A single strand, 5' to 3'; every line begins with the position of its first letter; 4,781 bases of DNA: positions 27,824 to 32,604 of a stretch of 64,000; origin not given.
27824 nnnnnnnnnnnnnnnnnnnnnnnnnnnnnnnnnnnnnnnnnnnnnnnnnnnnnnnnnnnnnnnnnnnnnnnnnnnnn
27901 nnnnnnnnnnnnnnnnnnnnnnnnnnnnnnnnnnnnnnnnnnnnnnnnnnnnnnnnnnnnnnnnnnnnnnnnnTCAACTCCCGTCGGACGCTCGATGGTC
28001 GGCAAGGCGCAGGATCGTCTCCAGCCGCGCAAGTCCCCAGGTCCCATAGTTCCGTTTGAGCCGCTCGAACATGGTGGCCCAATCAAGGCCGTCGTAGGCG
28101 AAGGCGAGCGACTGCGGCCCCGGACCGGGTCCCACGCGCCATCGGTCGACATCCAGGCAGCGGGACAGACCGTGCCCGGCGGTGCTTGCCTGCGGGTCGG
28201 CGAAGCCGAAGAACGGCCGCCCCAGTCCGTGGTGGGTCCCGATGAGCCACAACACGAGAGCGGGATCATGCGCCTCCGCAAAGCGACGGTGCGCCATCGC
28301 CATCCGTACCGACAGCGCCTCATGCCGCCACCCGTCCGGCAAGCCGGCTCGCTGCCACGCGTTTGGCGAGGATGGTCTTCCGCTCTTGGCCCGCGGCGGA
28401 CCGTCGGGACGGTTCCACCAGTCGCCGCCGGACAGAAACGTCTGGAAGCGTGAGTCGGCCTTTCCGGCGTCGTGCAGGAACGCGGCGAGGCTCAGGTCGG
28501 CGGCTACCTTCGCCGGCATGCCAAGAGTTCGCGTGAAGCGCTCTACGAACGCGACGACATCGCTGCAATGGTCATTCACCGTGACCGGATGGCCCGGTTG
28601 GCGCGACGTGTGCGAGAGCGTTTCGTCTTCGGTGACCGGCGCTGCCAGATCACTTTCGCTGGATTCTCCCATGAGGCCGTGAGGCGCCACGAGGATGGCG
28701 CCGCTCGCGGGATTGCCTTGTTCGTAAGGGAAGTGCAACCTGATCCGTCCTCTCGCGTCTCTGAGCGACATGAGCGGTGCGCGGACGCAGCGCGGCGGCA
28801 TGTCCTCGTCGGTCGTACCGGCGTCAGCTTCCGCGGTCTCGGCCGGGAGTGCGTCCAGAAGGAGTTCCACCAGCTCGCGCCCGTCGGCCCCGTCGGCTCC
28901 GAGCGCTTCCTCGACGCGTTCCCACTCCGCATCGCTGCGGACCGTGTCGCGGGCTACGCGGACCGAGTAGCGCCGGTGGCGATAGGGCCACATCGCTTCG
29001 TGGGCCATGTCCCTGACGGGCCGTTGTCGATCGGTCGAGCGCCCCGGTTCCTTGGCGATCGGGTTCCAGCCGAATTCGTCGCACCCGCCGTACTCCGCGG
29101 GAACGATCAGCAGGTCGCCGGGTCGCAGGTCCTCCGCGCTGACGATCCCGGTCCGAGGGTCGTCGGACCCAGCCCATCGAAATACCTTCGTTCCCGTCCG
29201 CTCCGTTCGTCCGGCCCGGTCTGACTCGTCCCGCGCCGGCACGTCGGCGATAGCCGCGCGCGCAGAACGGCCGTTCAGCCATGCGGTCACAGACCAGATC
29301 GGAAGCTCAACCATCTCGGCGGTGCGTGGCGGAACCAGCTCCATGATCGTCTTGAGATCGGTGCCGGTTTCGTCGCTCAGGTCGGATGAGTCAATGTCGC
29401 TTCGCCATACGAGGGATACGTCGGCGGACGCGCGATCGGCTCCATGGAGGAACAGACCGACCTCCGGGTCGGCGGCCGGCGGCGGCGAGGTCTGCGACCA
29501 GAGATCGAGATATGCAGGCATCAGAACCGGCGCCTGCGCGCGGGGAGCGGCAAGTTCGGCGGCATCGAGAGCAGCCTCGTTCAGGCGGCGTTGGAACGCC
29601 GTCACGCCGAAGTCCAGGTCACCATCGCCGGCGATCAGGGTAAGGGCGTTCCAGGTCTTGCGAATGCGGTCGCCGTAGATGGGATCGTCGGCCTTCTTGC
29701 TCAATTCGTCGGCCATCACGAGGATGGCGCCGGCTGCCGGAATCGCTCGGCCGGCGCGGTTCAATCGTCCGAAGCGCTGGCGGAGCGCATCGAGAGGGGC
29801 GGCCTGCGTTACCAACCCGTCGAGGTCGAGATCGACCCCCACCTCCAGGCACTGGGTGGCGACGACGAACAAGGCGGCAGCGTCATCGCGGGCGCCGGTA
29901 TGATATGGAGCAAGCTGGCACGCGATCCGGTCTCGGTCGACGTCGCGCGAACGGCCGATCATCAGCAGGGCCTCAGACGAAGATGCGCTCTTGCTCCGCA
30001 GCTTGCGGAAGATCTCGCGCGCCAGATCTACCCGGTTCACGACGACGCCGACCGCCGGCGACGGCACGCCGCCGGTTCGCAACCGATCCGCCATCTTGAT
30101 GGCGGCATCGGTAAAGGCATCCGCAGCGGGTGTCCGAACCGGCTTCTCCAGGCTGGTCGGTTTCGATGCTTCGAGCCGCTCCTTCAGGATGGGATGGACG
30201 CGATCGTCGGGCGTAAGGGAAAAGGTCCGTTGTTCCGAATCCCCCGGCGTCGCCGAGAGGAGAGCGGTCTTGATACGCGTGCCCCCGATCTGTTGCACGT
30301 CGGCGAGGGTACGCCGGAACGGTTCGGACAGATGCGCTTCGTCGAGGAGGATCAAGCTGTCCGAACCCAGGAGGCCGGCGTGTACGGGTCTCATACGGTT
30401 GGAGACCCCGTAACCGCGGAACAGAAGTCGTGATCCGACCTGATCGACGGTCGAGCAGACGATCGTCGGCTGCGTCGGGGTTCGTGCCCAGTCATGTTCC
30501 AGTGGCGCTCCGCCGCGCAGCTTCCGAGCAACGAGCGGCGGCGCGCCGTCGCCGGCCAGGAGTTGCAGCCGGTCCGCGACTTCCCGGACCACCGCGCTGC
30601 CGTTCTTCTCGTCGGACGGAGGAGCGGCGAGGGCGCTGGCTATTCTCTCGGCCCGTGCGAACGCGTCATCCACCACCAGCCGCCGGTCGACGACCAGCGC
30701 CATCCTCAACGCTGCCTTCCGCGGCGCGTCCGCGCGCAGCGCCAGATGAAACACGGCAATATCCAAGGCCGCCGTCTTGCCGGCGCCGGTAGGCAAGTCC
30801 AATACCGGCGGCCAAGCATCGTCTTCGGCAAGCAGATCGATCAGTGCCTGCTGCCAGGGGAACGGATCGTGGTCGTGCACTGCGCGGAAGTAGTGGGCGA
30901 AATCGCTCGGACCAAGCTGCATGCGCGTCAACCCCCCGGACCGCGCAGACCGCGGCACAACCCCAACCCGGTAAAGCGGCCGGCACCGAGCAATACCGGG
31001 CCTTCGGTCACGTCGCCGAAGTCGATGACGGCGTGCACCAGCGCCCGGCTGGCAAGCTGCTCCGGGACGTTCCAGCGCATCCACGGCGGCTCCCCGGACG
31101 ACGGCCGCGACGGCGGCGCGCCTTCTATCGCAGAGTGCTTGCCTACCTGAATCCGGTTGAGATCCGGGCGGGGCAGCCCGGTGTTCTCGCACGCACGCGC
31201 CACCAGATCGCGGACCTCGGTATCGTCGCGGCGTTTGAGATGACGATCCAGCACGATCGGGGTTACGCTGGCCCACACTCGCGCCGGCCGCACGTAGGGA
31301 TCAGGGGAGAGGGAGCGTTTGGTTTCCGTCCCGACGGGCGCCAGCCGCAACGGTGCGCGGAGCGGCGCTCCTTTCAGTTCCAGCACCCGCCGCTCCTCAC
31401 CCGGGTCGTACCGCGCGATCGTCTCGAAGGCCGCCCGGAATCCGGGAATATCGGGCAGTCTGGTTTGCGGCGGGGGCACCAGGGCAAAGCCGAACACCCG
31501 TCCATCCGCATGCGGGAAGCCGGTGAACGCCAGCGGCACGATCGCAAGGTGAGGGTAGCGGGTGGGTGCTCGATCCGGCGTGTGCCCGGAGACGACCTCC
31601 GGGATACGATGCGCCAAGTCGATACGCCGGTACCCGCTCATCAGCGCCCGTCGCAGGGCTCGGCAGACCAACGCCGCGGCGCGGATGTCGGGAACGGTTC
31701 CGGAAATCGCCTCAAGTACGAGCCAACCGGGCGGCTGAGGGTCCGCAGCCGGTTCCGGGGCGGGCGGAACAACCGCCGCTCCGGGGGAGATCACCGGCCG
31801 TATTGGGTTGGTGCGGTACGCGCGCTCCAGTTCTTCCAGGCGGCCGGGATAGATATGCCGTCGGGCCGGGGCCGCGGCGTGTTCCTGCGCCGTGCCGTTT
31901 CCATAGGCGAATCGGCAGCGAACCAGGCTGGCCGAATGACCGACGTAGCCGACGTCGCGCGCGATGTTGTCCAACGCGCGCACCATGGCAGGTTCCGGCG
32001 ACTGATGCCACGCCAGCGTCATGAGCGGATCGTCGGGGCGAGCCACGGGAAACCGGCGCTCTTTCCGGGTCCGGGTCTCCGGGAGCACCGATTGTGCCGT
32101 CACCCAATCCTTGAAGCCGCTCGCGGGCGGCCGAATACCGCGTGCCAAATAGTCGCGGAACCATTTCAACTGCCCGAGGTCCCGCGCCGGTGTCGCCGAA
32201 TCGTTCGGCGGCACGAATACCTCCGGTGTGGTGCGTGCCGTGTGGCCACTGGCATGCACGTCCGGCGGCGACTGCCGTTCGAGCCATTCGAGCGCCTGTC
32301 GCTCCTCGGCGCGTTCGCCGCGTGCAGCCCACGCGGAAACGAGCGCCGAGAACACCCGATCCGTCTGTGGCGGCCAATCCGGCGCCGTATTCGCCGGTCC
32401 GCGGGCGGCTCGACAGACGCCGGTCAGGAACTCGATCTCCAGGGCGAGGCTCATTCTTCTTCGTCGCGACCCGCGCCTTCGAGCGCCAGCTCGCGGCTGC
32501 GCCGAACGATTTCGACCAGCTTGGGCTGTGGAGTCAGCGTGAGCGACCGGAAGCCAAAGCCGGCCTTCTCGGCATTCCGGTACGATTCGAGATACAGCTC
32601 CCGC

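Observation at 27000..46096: Type I-G (I-U) CRISPR-Cas with divergent effector and adaptation operons and non-canonical gene order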

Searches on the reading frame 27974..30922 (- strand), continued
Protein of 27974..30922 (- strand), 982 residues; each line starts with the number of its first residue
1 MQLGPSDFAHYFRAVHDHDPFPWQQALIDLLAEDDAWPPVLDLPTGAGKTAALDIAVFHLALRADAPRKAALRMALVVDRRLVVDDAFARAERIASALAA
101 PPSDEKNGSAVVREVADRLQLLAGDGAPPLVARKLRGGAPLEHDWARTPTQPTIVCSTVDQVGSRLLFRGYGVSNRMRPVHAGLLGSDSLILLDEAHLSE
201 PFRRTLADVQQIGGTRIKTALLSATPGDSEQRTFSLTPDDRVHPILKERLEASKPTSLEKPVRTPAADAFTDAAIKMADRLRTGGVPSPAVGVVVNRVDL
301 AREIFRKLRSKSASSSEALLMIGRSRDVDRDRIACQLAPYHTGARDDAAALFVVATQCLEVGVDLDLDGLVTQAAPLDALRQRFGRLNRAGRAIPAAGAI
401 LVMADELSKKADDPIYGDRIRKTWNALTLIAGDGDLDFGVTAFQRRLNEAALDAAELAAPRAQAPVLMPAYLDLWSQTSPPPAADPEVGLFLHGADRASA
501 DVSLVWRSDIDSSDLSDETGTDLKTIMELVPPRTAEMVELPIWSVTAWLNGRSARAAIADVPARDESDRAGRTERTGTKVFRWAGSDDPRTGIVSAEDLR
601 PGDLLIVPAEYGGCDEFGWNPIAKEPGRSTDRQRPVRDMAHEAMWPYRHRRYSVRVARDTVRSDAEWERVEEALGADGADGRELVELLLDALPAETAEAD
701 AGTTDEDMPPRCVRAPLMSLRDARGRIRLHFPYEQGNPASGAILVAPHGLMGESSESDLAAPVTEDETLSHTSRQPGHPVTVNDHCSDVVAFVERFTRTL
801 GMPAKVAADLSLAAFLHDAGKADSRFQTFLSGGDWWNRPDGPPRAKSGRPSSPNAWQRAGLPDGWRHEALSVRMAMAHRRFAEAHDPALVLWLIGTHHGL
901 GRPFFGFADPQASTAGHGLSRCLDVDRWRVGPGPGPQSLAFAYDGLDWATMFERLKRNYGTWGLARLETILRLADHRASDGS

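Call 67: get_annotated_region(hit=H23, flank=8000)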
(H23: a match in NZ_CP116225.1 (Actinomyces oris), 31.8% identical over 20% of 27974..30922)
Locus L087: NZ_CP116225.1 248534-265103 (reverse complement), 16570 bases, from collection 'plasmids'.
description: Actinomyces oris strain WVU627 plasmid unnamed1, complete sequence
organism: Actinomyces oris (NCBI taxid 544580)
taxonomy: Bacteria; Actinomycetota; Actinomycetes; Actinomycetales; Actinomycetaceae; Actinomyces; Actinomyces oris
host: -; source: Homo sapiens,Cell culture,oral cavity; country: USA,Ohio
typing (MOB-suite, as given by PLSDB): non-mobilizable
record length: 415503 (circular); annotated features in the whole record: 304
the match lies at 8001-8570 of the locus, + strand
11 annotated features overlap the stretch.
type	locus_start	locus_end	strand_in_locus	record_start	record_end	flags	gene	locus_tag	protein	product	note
CDS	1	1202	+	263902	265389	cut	-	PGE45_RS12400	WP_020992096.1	CCA tRNA nucleotidyltransferase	GO:0006396 - RNA processing [Evidence IEA]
CDS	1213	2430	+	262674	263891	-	-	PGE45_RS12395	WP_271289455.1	Gfo/Idh/MocA family oxidoreductase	-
CDS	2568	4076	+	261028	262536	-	-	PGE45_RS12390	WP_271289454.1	glycoside hydrolase family 36 protein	-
CDS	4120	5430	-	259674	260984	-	-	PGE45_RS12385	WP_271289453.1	AAA family ATPase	-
CDS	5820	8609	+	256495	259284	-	cas3u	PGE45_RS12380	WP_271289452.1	type I-U CRISPR-associated helicase/endonuclease Cas3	GO:0043571 - maintenance of CRISPR repeat elements [Evidence IEA]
CDS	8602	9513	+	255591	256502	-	-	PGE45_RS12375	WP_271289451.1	hypothetical protein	-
CDS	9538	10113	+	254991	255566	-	-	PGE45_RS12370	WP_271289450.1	type I-E CRISPR-associated protein Cas6/Cse3/CasE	-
CDS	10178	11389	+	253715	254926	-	cas7u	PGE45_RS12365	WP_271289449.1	type I-U CRISPR-associated RAMP protein Csb1/Cas7u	GO:0043571 - maintenance of CRISPR repeat elements [Evidence IEA]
CDS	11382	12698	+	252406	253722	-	csb2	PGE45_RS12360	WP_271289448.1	type I-U CRISPR-associated protein Csb2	GO:0043571 - maintenance of CRISPR repeat elements [Evidence IEA]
CDS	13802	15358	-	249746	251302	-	-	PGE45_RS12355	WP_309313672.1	DUF4832 domain-containing protein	-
CDS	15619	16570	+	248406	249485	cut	serC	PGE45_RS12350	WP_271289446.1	3-phosphoserine/phosphohydroxythreonine transaminase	GO:0006564 - L-serine biosynthetic process [Evidence IEA]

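Call 68: search_protein_families(library=ncbifam, proteins=[L085:5750-6616:+, L087:8602-9513:+, L086:10036-11328:+], max_evalue=1)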
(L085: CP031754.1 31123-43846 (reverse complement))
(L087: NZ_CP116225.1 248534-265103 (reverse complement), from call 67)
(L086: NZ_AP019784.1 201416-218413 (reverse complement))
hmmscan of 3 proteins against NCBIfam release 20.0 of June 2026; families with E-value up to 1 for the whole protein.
L085:5750-6616:+ (288 aa): 1 family
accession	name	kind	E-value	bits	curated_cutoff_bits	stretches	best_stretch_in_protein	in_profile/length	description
TIGR04106.1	cas8c_GSU0052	equivalog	3.1e-64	217.3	125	1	5-287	3-282/282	type I-G CRISPR-associated protein Cas8g2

L087:8602-9513:+ (303 aa): 0 families

L086:10036-11328:+ (430 aa): 1 family
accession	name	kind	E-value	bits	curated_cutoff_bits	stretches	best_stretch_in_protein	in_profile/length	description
NF049934.1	adjac_Cas3_IG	equivalog_domain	1.3e-46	159.6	65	1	9-253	1-247/299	type I-G CRISPR-associated protein, Cas3-extension family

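Call 86: find_homologous_proteins(query=L085:5750-6616:+, max_evalue=0.001)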
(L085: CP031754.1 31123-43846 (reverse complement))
Query L085:5750-6616:+ (288 aa): 2081 proteins with E <= 0.001 among 8000 candidates; the best 120 are listed.
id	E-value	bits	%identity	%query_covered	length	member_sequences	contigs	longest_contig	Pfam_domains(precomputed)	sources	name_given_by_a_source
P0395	5.0e-142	490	74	100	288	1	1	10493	-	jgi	-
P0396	3.4e-131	455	71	100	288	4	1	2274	-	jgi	jgi:CRISPR-associated protein Csx14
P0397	3.2e-130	452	70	100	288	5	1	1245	-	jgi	jgi:CRISPR-associated protein Csx14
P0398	5.9e-123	428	68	100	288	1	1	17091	-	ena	-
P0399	2.5e-120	419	66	100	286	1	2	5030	-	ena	-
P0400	8.2e-120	417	66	99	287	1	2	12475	-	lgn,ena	-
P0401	1.4e-119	417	67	100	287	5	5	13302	-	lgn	-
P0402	3.0e-117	409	67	100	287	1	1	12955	-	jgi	jgi:CRISPR-associated protein Csx14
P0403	6.3e-104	365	60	100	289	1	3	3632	-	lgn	-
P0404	1.7e-84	301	53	99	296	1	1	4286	-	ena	-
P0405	2.1e-84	301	53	99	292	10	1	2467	-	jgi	jgi:CRISPR-associated protein Csb3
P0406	5.1e-84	300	52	99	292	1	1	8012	-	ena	-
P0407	2.1e-83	298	54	99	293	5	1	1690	-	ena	-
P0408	3.9e-83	297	78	58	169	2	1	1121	-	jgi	jgi:CRISPR-associated protein Csx14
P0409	1.5e-82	295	50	99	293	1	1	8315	-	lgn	-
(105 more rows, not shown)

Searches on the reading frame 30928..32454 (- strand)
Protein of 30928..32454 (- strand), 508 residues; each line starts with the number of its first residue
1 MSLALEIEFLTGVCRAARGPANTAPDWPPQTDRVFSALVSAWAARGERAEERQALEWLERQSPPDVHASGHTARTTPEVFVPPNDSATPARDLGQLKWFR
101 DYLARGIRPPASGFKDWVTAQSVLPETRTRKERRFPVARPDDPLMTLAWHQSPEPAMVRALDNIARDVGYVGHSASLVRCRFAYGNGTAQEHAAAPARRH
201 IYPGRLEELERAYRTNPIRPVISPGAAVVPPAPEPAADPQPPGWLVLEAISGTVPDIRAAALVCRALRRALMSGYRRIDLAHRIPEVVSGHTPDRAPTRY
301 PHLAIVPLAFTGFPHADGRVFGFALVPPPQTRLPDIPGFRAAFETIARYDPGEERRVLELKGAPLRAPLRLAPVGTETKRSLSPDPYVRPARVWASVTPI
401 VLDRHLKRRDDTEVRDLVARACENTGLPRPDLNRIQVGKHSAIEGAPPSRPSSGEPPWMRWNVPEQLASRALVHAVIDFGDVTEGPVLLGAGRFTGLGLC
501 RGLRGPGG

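Call 7: search_protein_families(library=ncbifam, proteins=[window:30928-32454:-], max_evalue=0.01)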
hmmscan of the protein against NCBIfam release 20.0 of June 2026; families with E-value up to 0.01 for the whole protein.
window:30928-32454:- (508 aa): 1 family
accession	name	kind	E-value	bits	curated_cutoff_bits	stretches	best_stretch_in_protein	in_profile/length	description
TIGR02165.1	cas5_6_GSU0054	equivalog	7.2e-87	292.6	45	1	3-501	2-490/492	type I-G CRISPR-associated protein Csb2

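Call 8: search_protein_families(library=pfam, proteins=[window:30928-32454:-], max_evalue=0.01)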
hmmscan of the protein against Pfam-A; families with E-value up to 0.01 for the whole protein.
window:30928-32454:- (508 aa): 1 family
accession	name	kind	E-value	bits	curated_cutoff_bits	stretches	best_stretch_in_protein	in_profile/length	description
PF09609.15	Cas_GSU0054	-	2.4e-12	46.8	21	2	6-77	18-91/552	CRISPR-associated protein, GSU0054 family (Cas_GSU0054)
